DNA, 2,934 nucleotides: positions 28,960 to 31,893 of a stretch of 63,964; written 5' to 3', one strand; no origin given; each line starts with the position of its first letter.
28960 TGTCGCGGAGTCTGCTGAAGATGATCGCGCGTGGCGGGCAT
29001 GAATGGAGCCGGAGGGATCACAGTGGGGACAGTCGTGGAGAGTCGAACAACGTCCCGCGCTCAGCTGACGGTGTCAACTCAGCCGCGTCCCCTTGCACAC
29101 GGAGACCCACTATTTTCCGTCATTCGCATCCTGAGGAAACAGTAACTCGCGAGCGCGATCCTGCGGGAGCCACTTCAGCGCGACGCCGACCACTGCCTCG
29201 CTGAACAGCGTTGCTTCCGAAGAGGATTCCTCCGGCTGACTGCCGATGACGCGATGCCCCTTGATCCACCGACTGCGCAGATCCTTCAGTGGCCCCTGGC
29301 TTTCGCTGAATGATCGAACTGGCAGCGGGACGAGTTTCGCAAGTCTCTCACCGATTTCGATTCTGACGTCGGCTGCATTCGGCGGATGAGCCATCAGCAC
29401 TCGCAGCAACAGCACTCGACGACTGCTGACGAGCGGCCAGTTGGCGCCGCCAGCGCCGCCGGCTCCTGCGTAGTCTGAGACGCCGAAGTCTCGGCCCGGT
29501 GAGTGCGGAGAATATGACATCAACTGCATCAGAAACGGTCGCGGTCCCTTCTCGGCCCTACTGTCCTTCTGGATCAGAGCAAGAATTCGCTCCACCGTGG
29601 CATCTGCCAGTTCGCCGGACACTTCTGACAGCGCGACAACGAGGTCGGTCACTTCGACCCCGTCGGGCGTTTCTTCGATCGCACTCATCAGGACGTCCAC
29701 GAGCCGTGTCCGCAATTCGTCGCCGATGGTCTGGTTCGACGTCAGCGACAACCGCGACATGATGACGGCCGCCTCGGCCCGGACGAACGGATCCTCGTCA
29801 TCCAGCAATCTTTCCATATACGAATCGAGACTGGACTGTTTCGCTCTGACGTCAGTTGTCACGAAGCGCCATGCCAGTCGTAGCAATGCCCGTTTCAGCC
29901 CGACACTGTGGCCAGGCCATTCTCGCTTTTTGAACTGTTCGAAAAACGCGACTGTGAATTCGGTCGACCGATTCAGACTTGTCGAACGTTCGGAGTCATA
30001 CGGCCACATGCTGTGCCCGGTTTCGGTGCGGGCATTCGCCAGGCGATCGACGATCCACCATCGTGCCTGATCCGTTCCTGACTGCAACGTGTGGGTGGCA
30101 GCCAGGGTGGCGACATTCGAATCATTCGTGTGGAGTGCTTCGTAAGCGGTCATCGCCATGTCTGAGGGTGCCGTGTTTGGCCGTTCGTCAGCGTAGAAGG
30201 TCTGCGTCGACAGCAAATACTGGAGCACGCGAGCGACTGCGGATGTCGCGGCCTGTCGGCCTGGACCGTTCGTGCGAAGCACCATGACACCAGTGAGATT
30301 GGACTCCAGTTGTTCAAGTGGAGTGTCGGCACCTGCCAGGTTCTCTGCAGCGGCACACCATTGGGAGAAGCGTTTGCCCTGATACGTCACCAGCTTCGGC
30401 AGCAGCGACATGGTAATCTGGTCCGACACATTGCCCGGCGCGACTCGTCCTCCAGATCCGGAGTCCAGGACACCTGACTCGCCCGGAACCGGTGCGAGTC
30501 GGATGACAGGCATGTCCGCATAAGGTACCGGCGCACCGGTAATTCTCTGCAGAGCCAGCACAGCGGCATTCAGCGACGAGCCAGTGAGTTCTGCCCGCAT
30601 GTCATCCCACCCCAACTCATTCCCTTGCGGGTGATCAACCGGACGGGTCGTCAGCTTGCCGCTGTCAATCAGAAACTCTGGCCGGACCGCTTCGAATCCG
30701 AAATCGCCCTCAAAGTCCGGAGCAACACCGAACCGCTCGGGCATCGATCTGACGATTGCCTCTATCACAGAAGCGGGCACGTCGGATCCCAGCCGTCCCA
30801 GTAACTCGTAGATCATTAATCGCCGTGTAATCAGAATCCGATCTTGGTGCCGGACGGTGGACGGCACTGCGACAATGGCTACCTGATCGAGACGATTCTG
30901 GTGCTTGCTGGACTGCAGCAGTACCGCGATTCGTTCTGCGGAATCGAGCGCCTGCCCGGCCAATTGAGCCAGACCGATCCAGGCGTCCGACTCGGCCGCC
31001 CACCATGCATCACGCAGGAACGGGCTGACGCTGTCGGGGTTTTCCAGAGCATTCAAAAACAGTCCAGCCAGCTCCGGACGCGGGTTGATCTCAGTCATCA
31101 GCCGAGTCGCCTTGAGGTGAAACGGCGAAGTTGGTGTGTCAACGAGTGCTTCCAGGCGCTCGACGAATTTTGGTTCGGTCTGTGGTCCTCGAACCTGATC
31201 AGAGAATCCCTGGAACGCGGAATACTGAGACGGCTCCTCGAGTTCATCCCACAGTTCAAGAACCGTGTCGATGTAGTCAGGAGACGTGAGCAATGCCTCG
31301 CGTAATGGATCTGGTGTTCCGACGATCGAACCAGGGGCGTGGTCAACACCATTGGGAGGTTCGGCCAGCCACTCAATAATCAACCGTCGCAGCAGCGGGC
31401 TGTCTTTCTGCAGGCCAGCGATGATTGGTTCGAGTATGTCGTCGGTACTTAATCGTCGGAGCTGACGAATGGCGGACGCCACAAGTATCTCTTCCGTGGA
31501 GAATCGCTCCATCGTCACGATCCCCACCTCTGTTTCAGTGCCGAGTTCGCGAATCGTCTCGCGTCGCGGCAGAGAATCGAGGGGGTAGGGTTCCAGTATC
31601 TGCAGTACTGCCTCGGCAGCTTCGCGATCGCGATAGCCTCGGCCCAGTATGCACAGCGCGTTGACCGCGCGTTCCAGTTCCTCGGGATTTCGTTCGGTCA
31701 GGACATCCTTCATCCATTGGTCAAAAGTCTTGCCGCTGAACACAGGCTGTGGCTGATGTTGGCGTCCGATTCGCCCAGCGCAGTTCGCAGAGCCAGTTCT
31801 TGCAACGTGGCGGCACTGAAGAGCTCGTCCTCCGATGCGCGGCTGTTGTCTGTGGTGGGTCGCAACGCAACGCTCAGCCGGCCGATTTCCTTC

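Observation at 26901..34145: Four-gene minus-strand signalling operon: zf-HC2-like ORF, CpaB-ectodomain kinase, HEAT protein, Cache-ectodomain kinase-like protein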

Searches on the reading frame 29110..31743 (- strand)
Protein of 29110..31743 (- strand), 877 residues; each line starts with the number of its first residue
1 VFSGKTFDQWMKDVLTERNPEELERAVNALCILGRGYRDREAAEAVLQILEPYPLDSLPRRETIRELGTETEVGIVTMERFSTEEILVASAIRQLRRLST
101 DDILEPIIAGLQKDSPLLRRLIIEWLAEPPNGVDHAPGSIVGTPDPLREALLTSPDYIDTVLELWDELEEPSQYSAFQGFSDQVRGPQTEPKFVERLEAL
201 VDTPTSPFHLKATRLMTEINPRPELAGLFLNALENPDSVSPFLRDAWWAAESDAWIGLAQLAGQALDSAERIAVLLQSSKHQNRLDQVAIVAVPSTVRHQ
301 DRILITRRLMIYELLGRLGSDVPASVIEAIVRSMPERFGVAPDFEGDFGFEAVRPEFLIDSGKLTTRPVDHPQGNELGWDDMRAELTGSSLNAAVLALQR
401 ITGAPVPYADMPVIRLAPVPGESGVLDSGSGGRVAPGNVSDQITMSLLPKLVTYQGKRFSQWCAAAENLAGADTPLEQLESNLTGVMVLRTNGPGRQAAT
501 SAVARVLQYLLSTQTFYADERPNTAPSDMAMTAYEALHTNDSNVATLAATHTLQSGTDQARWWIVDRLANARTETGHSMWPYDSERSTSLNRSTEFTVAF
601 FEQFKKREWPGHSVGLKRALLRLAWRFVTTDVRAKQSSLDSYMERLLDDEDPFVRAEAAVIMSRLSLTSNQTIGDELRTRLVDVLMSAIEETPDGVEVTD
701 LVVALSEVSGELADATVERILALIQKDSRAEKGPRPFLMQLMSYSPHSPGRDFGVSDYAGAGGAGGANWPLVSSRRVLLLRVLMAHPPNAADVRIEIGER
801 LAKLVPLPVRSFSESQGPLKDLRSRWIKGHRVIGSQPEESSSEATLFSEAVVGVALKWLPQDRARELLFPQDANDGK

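Call 7: search_protein_families(library=pfam, proteins=[window:29110-31743:-], max_evalue=0.1)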
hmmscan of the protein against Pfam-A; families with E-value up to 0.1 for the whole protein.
window:29110-31743:- (877 aa): 3 families
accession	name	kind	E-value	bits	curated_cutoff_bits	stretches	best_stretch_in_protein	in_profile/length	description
PF13646.12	HEAT_2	-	4.5e-05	24.1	27.7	0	89-156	18-76/88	HEAT repeats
PF12717.13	Cnd1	-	0.0027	18.2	26.4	1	641-747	24-129/162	non-SMC mitotic condensation complex subunit 1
PF10399.14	UCR_Fe-S_N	-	0.097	12.5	24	0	759-774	22-37/41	Ubiquitinol-cytochrome C reductase Fe-S subunit TAT signal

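Call 11: find_homologous_proteins(query=window:29110-31743:-)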
Query window:29110-31743:- (877 aa): 1 proteins with E <= 0.001 among 8000 candidates.
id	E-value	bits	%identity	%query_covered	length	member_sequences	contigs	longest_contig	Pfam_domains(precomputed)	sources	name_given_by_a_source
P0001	0.0e+0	1219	67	100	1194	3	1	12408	PF16976.11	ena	-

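Call 13: find_encoding_contigs(protein=P0001, flank=10000)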
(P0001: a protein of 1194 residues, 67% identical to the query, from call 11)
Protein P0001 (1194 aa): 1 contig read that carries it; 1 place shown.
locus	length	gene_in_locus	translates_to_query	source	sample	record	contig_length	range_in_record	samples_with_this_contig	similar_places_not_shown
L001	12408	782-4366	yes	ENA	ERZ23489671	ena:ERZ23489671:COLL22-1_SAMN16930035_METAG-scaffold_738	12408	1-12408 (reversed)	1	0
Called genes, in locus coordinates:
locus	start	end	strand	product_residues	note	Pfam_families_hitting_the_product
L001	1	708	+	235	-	?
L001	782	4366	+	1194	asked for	PF16976:RcpC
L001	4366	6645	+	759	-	-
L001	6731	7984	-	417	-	-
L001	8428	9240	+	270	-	PF01261:AP_endonuc_2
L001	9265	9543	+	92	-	-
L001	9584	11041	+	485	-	PF00884:Sulfatase, PF01663:Phosphodiest, PF16347:SGSH_C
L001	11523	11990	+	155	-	-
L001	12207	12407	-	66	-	?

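Call 18: find_related_loci(query=A1, collection=genome_contigs, flank=10000)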
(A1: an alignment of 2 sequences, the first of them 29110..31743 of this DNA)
Query A1 (877 aa) in genome_contigs; peptide patterns used: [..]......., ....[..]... (x = any residue, [..] = any of these).
128 stretches matched a pattern; 2 encode a relative of the query (tblastn E <= 1e-3); 2 distinct loci.
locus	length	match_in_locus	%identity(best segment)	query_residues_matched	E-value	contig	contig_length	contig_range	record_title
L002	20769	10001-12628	67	1-877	0e+0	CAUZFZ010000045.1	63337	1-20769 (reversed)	MAG: Planctomycetota bacterium isolate CB21_323.46 genome assembly, contig: Ga0302123_10000101, whole genome shotgun seq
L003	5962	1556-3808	31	1-748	5e-65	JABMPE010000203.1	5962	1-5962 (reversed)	MAG: Rhodopirellula sp. isolate bin.212 k141_2027165, whole genome shotgun sequence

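Call 31: search_protein_families(library=pfam, proteins=[L002:7604-12631:+, L003:47-4132:+, L003:4750-5922:-, L002:14921-16396:-, L002:14795-15889:+], max_evalue=0.1)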
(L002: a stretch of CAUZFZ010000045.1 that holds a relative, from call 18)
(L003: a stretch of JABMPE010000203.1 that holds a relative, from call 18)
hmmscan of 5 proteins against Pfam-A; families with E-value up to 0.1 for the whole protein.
L002:7604-12631:+ (1675 aa): 8 families
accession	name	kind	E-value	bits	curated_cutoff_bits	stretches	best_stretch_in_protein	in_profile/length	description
PF00069.31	Pkinase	-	2.5e-44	152.1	31.7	1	112-367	1-253/263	Protein kinase domain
PF07714.23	PK_Tyr_Ser-Thr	-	1.6e-28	100.2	23.1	1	113-365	2-248/258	Protein tyrosine and serine/threonine kinase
PF16976.10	RcpC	-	2e-20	73.3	28.8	1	658-759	5-114/114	Flp pilus assembly protein RcpC/CpaB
PF01636.29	APH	-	2.4e-05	24.7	23.2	0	230-260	169-200/239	Phosphotransferase enzyme family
PF03109.22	ABC1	-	7.2e-05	22.5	22.9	1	149-257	112-214/244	ABC1 atypical kinase-like domain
PF12717.13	Cnd1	-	0.0033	17.9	26.4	1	1425-1531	25-130/162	non-SMC mitotic condensation complex subunit 1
PF13646.12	HEAT_2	-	0.032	15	27.7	0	1426-1464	36-71/88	HEAT repeats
PF07387.17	Seadorna_VP7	-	0.051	13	20.3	1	222-254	155-187/308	Seadornavirus VP7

L003:47-4132:+ (1361 aa): 0 families

L003:4750-5922:- (390 aa): 2 families
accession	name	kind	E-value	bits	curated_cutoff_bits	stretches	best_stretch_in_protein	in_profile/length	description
PF07394.17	DUF1501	-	2.6e-131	438.8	27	1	2-389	25-390/390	Protein of unknown function (DUF1501)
PF02995.22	DUF229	-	0.098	11.8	25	0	256-293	300-337/496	Protein of unknown function (DUF229)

L002:14921-16396:- (491 aa): 1 family
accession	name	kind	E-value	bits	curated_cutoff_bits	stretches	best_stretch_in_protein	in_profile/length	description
PF07607.17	DUF1570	-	0.063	14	22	0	198-302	6-110/129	Protein of unknown function (DUF1570)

L002:14795-15889:+ (364 aa): 0 families

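Call 39: search_protein_representatives(protein=window:29110-31743:-)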
Query: 877 residues. Proteins with E-value up to 0.001 (for the whole library): 41; up to 1e-10: 22; up to 1e-30: 10. The best 41 are listed.
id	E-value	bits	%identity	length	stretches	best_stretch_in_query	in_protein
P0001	0.0e+00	1219.0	70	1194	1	1-876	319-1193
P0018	3.0e-267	905.5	100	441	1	11-425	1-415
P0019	3.8e-91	323.0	34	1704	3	1-766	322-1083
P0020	1.3e-56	208.7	36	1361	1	1-734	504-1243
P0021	6.1e-55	203.2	33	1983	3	1-623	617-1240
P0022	1.9e-52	195.0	30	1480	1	2-780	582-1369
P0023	2.9e-47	177.8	33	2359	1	1-732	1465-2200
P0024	2.4e-40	155.0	31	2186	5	1-361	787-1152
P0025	4.7e-35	137.5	31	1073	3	141-559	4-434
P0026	1.5e-33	132.5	34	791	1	1-339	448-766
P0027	4.6e-30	120.9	38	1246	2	2-352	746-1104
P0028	6.4e-27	110.5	29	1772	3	1-357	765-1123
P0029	2.4e-20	88.8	29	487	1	2-356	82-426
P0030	2.7e-19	85.3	29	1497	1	1-728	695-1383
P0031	4.0e-16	74.8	35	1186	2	1-170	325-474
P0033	7.1e-15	70.7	31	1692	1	2-417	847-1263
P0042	5.7e-10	54.5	29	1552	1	2-733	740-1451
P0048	8.9e-07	43.9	31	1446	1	2-406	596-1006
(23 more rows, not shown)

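Call 40: search_protein_families(library=pfam, proteins=[P0019, P0021, P0022, P0023, P0024], max_evalue=0.001)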
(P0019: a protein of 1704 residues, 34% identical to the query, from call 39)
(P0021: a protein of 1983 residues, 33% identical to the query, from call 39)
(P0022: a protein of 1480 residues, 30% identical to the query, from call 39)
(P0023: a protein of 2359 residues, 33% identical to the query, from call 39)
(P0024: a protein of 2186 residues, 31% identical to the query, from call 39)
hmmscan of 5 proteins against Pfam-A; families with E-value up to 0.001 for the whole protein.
P0019 (1704 aa): 1 family
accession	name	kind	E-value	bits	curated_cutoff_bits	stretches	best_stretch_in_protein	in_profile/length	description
PF16976.10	RcpC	-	4.7e-16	59.2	28.8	1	196-295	2-112/114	Flp pilus assembly protein RcpC/CpaB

P0021 (1983 aa): 2 families
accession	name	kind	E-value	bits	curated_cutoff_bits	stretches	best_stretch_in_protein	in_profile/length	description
PF00069.31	Pkinase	-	2.1e-42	145.8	31.7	1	113-369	1-254/263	Protein kinase domain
PF07714.23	PK_Tyr_Ser-Thr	-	1e-25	91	23.1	1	116-366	4-248/258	Protein tyrosine and serine/threonine kinase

P0022 (1480 aa): 4 families
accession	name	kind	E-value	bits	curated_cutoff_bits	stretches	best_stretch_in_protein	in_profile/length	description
PF00069.31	Pkinase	-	1.2e-46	159.7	31.7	1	109-364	1-253/263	Protein kinase domain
PF07714.23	PK_Tyr_Ser-Thr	-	4.8e-28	98.6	23.1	1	110-363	2-249/258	Protein tyrosine and serine/threonine kinase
PF01636.29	APH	-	3.7e-05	24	23.2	0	224-258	166-201/239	Phosphotransferase enzyme family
PF03109.22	ABC1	-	0.00034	20.3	22.9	0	146-254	111-214/244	ABC1 atypical kinase-like domain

P0023 (2359 aa): 3 families
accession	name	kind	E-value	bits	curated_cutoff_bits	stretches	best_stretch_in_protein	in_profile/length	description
PF00069.31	Pkinase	-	3.2e-47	161.6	31.7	1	182-439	1-254/263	Protein kinase domain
PF07714.23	PK_Tyr_Ser-Thr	-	7.6e-27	94.7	23.1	1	183-437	2-250/258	Protein tyrosine and serine/threonine kinase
PF16976.10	RcpC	-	3.4e-26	91.9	28.8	2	1318-1430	6-114/114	Flp pilus assembly protein RcpC/CpaB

P0024 (2186 aa): 2 families
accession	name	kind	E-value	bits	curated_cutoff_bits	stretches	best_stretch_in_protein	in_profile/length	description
PF00069.31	Pkinase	-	2.5e-40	139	31.7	1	114-399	1-253/263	Protein kinase domain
PF07714.23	PK_Tyr_Ser-Thr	-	2.3e-23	83.3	23.1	1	116-397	3-248/258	Protein tyrosine and serine/threonine kinase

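Call 41: search_protein_families(library=pfam, proteins=[P0027, P0028, P0030, P0033, P0042, P0048], max_evalue=0.001)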
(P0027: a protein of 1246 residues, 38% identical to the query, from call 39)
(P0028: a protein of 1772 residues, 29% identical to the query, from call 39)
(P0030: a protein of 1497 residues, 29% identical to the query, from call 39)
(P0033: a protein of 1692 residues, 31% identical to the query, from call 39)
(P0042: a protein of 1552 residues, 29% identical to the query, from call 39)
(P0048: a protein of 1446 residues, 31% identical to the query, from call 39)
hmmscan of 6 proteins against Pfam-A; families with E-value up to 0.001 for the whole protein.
P0027 (1246 aa): 2 families
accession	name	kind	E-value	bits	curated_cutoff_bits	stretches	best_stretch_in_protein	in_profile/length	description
PF00069.31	Pkinase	-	1.1e-40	140.1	31.7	1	108-392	1-253/263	Protein kinase domain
PF07714.23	PK_Tyr_Ser-Thr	-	5.9e-24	85.2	23.1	1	110-391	3-249/258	Protein tyrosine and serine/threonine kinase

P0028 (1772 aa): 2 families
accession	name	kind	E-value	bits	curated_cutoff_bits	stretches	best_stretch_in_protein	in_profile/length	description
PF00069.31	Pkinase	-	6.4e-42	144.2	31.7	1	111-386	1-254/263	Protein kinase domain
PF07714.23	PK_Tyr_Ser-Thr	-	5.7e-23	82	23.1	1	113-384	3-249/258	Protein tyrosine and serine/threonine kinase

P0030 (1497 aa): 2 families
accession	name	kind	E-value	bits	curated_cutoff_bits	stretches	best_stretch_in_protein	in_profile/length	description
PF00069.31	Pkinase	-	1.4e-46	159.4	31.7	1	106-389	1-255/263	Protein kinase domain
PF07714.23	PK_Tyr_Ser-Thr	-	7.7e-27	94.7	23.1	1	108-385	3-249/258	Protein tyrosine and serine/threonine kinase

P0033 (1692 aa): 4 families
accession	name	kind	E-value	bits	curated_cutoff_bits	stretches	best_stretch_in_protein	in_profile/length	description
PF00069.31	Pkinase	-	9.7e-48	163.3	31.7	1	100-370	1-254/263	Protein kinase domain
PF07714.23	PK_Tyr_Ser-Thr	-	2.1e-26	93.3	23.1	1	101-368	2-249/258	Protein tyrosine and serine/threonine kinase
PF02563.21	Poly_export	-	1.4e-18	67.3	28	2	601-695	4-76/77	Polysaccharide biosynthesis/export protein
PF01636.29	APH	-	0.00024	21.4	23.2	0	104-187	3-85/239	Phosphotransferase enzyme family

P0042 (1552 aa): 2 families
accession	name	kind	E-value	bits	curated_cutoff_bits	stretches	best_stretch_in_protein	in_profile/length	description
PF00069.31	Pkinase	-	2.8e-42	145.4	31.7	2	106-238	1-132/263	Protein kinase domain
PF07714.23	PK_Tyr_Ser-Thr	-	3.7e-23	82.6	23.1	2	107-238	2-136/258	Protein tyrosine and serine/threonine kinase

P0048 (1446 aa): 2 families
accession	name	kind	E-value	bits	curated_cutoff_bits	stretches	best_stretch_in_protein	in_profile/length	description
PF00069.31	Pkinase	-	3.3e-48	164.8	31.7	1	103-368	1-253/263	Protein kinase domain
PF07714.23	PK_Tyr_Ser-Thr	-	2.1e-28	99.8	23.1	1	105-368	3-250/258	Protein tyrosine and serine/threonine kinase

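Call 45: find_encoding_contigs(protein=P0018, flank=10000)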
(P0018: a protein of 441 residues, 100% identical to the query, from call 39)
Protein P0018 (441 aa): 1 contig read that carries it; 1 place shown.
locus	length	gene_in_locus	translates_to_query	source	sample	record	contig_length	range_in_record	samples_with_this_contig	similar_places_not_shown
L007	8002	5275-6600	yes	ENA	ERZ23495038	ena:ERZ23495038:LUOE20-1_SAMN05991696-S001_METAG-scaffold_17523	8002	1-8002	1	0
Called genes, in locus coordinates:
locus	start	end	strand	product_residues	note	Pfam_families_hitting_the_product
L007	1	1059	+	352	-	?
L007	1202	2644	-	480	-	PF00070:Pyr_redox (faint), PF00890:FAD_binding_2 (faint), PF01134:GIDA (faint), PF01266:DAO, PF03486:HI0933_like (faint), PF12831:FAD_oxidored (weak), PF13450:NAD_binding_8, PF01593:Amino_oxidase, +1 more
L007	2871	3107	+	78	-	-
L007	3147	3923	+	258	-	-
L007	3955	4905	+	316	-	-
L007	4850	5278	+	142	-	PF16976:RcpC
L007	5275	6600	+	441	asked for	-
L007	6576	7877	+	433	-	-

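Call 49: find_encoding_contigs(protein=P0023, flank=8000, max_places=2)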
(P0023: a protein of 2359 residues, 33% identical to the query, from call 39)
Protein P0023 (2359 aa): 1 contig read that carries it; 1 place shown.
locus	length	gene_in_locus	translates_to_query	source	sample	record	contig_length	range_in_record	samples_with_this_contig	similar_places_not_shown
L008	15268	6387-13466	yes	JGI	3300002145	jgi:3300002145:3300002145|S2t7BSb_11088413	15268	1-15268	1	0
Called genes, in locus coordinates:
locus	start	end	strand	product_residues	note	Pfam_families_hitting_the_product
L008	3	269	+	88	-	?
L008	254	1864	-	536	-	PF13541:ChlI, PF01078:Mg_chelatase, PF00158:Sigma54_activat (faint), PF00493:MCM (faint), PF07728:AAA_5, PF13335:Mg_chelatase_C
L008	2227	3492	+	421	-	PF01135:PCMT, PF13847:Methyltransf_31 (weak), PF13649:Methyltransf_25 (weak)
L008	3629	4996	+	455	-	PF13428:TPR_14 (faint), PF07719:TPR_2 (faint), PF13414:TPR_11 (faint), PF13431:TPR_17 (faint), PF13432:TPR_16 (faint), PF14559:TPR_19 (faint), PF00515:TPR_1 (faint)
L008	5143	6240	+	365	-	PF00574:CLP_protease (faint), PF25145:NfeD1b_N (weak), PF01343:Peptidase_S49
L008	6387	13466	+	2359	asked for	PF00069:Pkinase, PF07714:PK_Tyr_Ser-Thr, PF16976:RcpC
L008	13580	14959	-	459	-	PF07690:MFS_1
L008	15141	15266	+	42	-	?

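Call 50: find_encoding_contigs(protein=P0019, flank=8000, max_places=2)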
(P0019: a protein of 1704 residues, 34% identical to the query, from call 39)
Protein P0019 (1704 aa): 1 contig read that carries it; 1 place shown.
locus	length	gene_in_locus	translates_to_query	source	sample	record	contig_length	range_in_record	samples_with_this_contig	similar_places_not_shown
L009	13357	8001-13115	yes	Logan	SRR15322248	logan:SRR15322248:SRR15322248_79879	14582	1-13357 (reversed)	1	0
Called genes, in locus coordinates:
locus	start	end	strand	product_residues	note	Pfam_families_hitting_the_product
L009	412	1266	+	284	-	PF00515:TPR_1 (weak), PF07719:TPR_2 (faint)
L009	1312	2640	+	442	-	PF13579:Glyco_trans_4_4, PF13439:Glyco_transf_4, PF20706:GT4-conflict (faint), PF00534:Glycos_transf_1, PF13692:Glyco_trans_1_4, PF13524:Glyco_trans_1_2 (weak)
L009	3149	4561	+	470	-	-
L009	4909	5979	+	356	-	PF00902:TatC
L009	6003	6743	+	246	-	PF01048:PNP_UDP_1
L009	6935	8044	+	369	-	PF00069:Pkinase, PF01636:APH (faint), PF07714:PK_Tyr_Ser-Thr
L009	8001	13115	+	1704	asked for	PF16976:RcpC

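Call 51: find_encoding_contigs(protein=P0022, flank=8000, max_places=2)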
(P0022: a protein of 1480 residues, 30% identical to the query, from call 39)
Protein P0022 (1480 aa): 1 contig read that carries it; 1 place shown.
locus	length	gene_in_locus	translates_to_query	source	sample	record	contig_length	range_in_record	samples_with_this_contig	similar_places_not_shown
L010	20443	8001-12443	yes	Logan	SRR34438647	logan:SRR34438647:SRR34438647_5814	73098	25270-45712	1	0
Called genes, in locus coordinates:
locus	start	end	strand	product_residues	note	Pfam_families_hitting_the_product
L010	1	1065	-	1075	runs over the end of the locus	PF23500:DUF7133, PF00034:Cytochrom_C (faint), PF13646:HEAT_2 (weak)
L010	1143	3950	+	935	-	PF00034:Cytochrom_C (faint), PF13442:Cytochrome_CBB3 (faint), PF14522:Cytochrome_C7 (faint), PF07691:PA14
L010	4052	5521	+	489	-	-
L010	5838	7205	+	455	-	PF00078:RVT_1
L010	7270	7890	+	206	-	PF04542:Sigma70_r2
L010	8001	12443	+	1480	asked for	PF00069:Pkinase, PF07714:PK_Tyr_Ser-Thr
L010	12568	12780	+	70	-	-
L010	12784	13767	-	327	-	-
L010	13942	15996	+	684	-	PF13424:TPR_12 (faint), PF12895:ANAPC3 (faint), PF21033:RMD1-3 (faint), PF00515:TPR_1 (faint), PF07719:TPR_2 (faint), PF07721:TPR_4 (faint), PF13174:TPR_6 (faint), PF13432:TPR_16 (weak), +3 more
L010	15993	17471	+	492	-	-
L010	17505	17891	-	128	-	-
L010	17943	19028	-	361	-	PF04055:Radical_SAM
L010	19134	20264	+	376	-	PF13243:SQHop_cyclase_C (faint)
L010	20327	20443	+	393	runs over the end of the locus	PF00149:Metallophos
